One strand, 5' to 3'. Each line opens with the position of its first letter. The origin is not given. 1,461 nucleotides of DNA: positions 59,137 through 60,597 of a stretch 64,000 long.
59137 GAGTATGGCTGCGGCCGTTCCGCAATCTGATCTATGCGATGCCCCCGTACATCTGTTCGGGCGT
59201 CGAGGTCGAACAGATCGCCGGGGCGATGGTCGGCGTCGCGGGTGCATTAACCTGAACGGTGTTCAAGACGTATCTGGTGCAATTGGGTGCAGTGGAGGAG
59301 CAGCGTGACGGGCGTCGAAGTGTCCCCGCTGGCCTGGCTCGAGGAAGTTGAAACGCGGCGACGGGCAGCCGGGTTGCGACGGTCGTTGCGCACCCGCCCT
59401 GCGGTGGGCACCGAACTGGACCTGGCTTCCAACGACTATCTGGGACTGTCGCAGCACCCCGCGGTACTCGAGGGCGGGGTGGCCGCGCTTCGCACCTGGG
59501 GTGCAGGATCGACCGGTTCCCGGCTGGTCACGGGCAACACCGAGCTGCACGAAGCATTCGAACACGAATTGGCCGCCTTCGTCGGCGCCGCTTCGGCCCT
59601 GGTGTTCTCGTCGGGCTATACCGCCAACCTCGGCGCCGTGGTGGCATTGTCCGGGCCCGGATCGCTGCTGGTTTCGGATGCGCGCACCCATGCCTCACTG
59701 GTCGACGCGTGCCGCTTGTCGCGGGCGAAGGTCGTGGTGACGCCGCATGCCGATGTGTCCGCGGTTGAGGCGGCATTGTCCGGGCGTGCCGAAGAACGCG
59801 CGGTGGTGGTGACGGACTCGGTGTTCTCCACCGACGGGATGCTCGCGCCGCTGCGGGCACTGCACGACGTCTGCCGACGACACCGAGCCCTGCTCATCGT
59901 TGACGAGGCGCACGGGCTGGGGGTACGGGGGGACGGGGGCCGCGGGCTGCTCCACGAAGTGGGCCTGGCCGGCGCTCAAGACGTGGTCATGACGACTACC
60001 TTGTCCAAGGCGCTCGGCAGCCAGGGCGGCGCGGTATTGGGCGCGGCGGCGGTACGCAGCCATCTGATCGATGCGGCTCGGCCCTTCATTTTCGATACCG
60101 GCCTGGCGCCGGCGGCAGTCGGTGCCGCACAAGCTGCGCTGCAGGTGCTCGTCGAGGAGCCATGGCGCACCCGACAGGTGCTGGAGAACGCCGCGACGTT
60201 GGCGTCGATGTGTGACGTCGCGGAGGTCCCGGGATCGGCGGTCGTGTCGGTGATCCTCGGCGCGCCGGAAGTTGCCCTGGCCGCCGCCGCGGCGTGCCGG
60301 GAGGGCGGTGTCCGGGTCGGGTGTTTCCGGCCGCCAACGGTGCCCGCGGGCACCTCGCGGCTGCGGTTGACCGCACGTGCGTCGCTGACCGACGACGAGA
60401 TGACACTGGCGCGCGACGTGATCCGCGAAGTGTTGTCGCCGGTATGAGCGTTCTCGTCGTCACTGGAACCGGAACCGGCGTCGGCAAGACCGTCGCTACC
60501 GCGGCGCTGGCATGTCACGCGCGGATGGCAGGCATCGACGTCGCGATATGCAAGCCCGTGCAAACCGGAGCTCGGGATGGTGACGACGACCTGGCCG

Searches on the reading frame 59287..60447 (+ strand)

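Call 78: search_protein_families(library=pfam, proteins=[window:59287-60447:+], max_evalue=0.00001)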
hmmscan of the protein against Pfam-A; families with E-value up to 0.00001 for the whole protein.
window:59287-60447:+ (386 aa): 4 families
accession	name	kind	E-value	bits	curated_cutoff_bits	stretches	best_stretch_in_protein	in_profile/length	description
PF00155.27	Aminotran_1_2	-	1.5e-60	205.7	19.7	1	44-378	4-360/361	Aminotransferase class I and II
PF01041.23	DegT_DnrJ_EryC1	-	1.4e-09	38.1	19.8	1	87-227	25-161/360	DegT/DnrJ/EryC1/StrS aminotransferase family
PF01053.26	Cys_Met_Meta_PP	-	2.1e-06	27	27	1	88-258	54-215/381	Cys/Met metabolism PLP-dependent enzyme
PF00266.25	Aminotran_5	-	9.1e-06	25.3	21.5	0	76-211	33-180/371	Aminotransferase class-V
